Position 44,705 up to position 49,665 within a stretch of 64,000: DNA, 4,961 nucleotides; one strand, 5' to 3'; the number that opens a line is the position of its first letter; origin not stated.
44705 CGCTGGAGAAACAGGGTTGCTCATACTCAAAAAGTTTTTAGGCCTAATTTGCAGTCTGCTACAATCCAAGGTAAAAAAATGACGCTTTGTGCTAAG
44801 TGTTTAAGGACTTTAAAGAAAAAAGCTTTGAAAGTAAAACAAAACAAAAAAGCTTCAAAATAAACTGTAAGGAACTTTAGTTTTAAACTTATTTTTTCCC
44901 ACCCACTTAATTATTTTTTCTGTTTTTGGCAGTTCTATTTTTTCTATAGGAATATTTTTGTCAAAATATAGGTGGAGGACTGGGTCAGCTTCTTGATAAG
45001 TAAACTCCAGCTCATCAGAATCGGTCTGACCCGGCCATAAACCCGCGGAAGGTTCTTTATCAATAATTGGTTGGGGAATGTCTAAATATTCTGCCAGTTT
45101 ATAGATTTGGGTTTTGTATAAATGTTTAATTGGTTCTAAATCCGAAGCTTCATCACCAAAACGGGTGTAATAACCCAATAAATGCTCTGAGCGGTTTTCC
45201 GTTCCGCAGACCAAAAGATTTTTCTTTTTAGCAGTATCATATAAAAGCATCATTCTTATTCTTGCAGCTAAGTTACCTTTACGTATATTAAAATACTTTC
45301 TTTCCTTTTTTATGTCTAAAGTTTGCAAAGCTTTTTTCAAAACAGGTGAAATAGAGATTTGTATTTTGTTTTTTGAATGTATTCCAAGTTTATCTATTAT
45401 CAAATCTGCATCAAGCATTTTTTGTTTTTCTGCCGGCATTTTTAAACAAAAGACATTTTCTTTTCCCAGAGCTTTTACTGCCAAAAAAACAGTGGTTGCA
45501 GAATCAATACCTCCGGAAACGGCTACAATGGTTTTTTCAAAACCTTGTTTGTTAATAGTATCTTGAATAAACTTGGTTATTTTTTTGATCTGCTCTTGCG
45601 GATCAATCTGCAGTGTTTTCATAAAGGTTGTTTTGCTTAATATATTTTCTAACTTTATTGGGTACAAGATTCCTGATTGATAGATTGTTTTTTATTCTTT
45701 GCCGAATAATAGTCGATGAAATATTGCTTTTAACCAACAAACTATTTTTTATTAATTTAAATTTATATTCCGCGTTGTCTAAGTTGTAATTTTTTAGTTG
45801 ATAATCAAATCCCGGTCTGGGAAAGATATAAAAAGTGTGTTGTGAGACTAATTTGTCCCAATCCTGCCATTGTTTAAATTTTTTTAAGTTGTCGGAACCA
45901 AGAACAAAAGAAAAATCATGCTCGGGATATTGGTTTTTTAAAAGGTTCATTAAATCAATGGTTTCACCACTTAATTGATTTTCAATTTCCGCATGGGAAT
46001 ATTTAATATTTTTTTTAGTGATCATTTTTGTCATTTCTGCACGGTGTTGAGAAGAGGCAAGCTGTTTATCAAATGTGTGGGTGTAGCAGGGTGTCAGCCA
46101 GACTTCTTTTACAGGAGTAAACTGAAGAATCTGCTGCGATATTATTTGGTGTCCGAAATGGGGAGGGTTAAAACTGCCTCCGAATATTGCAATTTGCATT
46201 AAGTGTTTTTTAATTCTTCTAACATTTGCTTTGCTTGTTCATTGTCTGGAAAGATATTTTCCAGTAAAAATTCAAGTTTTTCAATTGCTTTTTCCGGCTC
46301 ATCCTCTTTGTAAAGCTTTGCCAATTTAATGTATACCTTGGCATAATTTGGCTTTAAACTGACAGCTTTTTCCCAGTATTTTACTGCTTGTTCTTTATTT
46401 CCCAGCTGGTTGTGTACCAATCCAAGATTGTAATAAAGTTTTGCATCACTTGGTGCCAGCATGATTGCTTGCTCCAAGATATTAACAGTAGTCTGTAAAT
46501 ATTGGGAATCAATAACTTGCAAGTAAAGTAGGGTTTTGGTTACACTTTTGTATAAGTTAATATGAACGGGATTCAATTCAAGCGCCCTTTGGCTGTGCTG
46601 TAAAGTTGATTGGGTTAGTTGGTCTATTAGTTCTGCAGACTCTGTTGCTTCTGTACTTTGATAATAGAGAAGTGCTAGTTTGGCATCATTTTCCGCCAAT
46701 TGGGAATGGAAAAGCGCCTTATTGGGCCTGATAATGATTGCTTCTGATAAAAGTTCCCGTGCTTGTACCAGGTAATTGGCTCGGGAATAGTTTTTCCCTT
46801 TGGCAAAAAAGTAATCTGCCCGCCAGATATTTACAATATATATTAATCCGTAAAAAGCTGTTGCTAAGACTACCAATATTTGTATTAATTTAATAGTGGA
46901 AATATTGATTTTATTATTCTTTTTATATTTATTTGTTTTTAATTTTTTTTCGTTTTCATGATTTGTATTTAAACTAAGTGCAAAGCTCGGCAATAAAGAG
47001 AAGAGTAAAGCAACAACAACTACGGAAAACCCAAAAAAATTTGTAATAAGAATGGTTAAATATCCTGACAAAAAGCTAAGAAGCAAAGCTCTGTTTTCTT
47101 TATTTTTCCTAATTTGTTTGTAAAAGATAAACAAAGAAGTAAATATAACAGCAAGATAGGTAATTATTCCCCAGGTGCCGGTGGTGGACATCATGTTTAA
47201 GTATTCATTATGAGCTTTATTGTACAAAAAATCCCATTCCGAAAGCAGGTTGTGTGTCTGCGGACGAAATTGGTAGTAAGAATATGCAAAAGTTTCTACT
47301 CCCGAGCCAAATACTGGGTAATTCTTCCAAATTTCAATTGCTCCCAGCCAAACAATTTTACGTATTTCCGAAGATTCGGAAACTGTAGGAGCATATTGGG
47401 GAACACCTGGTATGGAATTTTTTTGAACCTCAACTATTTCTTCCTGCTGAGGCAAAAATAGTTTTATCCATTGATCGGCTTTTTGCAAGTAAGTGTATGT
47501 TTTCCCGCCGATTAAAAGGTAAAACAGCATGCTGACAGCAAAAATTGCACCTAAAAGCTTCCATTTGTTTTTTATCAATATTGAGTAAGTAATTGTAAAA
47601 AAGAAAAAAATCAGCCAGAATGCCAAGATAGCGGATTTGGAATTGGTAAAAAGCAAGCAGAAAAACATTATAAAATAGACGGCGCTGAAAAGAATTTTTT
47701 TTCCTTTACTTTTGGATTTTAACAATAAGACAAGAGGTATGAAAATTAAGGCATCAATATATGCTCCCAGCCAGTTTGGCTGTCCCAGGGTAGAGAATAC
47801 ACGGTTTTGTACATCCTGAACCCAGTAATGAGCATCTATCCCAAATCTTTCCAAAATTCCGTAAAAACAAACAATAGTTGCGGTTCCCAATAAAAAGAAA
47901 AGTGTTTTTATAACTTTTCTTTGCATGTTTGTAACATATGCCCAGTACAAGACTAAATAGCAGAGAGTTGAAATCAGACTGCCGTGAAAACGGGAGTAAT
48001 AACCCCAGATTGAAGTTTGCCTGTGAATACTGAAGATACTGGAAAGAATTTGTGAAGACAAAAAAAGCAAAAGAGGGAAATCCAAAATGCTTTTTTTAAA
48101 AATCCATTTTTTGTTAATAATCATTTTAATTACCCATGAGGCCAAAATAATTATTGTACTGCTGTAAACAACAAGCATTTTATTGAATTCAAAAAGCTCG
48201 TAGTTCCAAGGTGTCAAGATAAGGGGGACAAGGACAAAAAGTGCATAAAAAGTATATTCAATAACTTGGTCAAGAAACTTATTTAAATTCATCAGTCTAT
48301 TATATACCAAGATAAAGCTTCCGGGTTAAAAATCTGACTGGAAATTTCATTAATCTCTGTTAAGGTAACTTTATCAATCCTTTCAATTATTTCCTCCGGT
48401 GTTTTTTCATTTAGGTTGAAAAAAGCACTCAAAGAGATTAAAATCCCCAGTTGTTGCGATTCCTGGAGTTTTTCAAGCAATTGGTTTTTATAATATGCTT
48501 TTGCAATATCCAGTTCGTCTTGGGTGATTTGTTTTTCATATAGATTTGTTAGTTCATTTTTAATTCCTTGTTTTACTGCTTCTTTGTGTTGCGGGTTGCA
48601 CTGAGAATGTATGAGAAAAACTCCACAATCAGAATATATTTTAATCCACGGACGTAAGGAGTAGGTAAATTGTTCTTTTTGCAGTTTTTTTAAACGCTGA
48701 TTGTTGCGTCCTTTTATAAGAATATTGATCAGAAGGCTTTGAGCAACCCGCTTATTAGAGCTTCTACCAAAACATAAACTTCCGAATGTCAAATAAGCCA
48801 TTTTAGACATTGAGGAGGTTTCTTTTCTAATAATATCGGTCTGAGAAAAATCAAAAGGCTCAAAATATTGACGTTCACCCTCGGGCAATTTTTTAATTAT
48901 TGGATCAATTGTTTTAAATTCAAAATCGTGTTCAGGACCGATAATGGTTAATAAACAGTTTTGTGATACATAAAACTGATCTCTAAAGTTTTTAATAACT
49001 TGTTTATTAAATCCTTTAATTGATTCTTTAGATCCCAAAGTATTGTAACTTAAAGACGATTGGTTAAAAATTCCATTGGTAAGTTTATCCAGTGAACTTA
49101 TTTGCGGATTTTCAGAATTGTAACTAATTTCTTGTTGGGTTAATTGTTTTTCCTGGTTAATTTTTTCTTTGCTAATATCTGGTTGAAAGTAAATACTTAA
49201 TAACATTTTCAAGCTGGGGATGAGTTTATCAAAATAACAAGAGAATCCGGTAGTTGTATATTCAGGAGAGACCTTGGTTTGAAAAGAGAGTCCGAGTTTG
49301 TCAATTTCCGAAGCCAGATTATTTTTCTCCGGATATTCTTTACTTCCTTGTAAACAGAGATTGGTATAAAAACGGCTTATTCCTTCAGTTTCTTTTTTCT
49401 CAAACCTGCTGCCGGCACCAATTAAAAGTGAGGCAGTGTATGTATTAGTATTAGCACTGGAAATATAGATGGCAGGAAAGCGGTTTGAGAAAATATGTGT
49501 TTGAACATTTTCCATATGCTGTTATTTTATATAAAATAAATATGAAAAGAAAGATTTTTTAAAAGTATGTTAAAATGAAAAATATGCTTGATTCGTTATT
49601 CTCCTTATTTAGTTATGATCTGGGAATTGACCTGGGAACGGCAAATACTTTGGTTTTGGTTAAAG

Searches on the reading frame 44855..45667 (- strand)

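Call 9: search_protein_families(library=pfam, proteins=[window:44855-45667:-], max_evalue=0.001)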
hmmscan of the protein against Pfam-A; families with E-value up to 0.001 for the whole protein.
window:44855-45667:- (270 aa): 1 family
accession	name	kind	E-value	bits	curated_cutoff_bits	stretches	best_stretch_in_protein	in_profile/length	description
PF02540.23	NAD_synthase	-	2.2e-69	233.7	21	1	27-266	2-242/242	NAD synthase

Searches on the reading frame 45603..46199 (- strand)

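Call 9: search_protein_families(library=pfam, proteins=[window:45603-46199:-], max_evalue=0.001)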
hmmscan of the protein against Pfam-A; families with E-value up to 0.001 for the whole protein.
window:45603-46199:- (198 aa): 1 family
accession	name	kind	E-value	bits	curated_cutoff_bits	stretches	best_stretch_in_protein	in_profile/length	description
PF01467.32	CTP_transf_like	-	3.3e-19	69.9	21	1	5-168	1-133/133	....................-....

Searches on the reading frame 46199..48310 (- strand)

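Call 9: search_protein_families(library=pfam, proteins=[window:46199-48310:-], max_evalue=0.001)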
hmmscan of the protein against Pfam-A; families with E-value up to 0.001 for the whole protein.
window:46199-48310:- (703 aa): 12 families
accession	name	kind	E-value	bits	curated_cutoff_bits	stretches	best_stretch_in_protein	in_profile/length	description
PF04932.20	Wzy_C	-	3.2e-16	59.9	31.7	1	211-386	2-149/149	O-Antigen ligase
PF13414.12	TPR_11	-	4.7e-11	42.6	26.8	1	634-669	5-40/42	TPR repeat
PF00515.34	TPR_1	-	9e-09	35.2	27.8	1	623-656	1-34/34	Tetratricopeptide repeat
PF13431.12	TPR_17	-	4.1e-08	33.3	24.4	0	613-643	3-33/34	Tetratricopeptide repeat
PF13181.12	TPR_8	-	1.3e-07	31.6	25.7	1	623-656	1-34/34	Tetratricopeptide repeat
PF07719.23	TPR_2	-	3.6e-07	30.2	27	1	623-656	1-34/34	Tetratricopeptide repeat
PF13428.12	TPR_14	-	4.2e-07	30.5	23.5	1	624-666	2-44/44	Tetratricopeptide repeat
PF13371.12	TPR_9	-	6.8e-07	29.6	35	1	602-655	8-61/73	Tetratricopeptide repeat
PF23914.1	TPR_CcmH_CycH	-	7.5e-07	29.5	42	1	569-654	69-152/158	Cytochrome c-type biogenesis protein H TPR domain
PF25060.1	ARM_TT21_2nd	-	0.00033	20.6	27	1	580-684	14-118/270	Tetratricopeptide repeat protein 21 second ARM domain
PF13424.12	TPR_12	-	0.00036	21.1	30.1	0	623-680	3-69/77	Tetratricopeptide repeat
PF13174.12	TPR_6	-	0.00051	21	26.3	0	626-652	3-29/33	Tetratricopeptide repeat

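Call 22: search_protein_families(library=ncbifam, proteins=[window:46199-48310:-], max_evalue=0.001)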
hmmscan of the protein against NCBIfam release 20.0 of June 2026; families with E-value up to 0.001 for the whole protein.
window:46199-48310:- (703 aa): 11 families
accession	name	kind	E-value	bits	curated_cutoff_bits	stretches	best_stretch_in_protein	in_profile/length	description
NF040959.1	MamA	equivalog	5.2e-13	48.9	200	1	568-677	89-194/204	magnetosome protein MamA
TIGR02917.1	PEP_TPR_lipo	equivalog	1.8e-06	26.1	312.2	1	545-701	517-679/899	XrtA/PEP-CTERM system TPR-repeat protein PrsT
TIGR02521.1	type_IV_pilW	equivalog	4e-06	26.5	154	1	598-660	40-102/234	type IV pilus biogenesis/stability protein PilW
NF047558.1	TPR_END_plus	domain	4.4e-06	26.5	32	1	625-657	1-33/56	TPR end-of-group domain-containing protein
TIGR00947.1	2A73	equivalog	8.5e-06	25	366.4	1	52-262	45-259/425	IctB family putative bicarbonate transporter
TIGR00990.1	3a0801s09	subfamily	2.6e-05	23.1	757.25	1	532-670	315-447/615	mitochondrial import receptor subunit TOM70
TIGR02552.1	LcrH_SycD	equivalog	2.8e-05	23.9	104.8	0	616-698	45-127/136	SycD/LcrH family type III secretion system chaperone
NF033758.1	gliding_GltE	equivalog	0.00018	20.6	225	1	568-675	172-274/411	adventurous gliding motility TPR repeat lipoprotein GltE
NF008391.2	PRK11189.1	equivalog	0.0002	21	250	1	609-684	51-127/297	lipoprotein NlpI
NF040561.1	PrimPol_Msp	equivalog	0.00029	19.5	200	1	606-671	8-73/515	CRISPR-associated primase-polymerase type A1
NF002725.1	PRK02603.1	equivalog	0.00062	19.8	143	0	623-669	72-118/173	photosystem I assembly protein Ycf3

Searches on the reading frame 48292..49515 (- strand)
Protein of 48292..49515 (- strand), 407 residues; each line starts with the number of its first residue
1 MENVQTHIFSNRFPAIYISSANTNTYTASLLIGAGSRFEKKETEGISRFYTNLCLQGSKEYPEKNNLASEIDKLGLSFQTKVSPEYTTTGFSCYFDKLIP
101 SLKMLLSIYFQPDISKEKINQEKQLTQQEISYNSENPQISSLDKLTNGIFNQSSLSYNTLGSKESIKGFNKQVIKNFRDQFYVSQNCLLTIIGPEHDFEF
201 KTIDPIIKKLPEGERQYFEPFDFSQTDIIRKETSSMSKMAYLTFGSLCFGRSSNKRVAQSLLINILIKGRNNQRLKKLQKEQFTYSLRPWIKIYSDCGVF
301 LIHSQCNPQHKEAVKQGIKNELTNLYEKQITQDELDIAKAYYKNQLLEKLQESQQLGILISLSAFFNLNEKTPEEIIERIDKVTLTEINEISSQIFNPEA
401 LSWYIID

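Call 9: search_protein_families(library=pfam, proteins=[window:48292-49515:-], max_evalue=0.001)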
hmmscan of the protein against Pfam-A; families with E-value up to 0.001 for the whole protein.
window:48292-49515:- (407 aa): 2 families
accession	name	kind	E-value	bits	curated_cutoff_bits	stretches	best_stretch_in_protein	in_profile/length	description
PF00675.25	Peptidase_M16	-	3.3e-21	76.2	22.3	1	17-161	4-147/149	Insulinase (Peptidase family M16)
PF05193.26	Peptidase_M16_C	-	6.3e-17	62.5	23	1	169-340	2-179/181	Peptidase M16 inactive domain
